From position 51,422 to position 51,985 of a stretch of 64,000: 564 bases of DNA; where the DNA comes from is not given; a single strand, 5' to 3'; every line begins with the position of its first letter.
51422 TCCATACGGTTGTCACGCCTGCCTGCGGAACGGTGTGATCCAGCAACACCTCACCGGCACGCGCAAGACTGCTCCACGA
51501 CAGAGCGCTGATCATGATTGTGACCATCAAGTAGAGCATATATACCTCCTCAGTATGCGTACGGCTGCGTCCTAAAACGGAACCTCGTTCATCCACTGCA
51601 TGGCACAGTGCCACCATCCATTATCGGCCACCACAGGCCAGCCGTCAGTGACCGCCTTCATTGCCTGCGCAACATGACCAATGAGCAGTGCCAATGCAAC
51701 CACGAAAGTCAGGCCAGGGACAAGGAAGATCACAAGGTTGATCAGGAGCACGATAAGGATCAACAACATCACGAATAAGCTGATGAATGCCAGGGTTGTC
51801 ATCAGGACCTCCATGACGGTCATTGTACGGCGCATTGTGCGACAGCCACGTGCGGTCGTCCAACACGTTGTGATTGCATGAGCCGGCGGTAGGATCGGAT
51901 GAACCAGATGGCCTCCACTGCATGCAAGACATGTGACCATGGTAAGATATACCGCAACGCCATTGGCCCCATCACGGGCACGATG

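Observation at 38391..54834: Orphan 18-gene biosynthetic operon without PKS or NRPS, built around a free ACP, on a lower-G+C island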

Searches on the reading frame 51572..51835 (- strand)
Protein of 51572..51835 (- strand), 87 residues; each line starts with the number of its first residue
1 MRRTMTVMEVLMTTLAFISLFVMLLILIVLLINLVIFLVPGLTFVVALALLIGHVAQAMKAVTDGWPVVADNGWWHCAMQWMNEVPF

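Call 53: search_protein_families(library=pfam, proteins=[window:51572-51835:-], max_evalue=0.01)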
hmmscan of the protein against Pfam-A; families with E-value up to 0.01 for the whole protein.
window:51572-51835:- (87 aa): 0 families
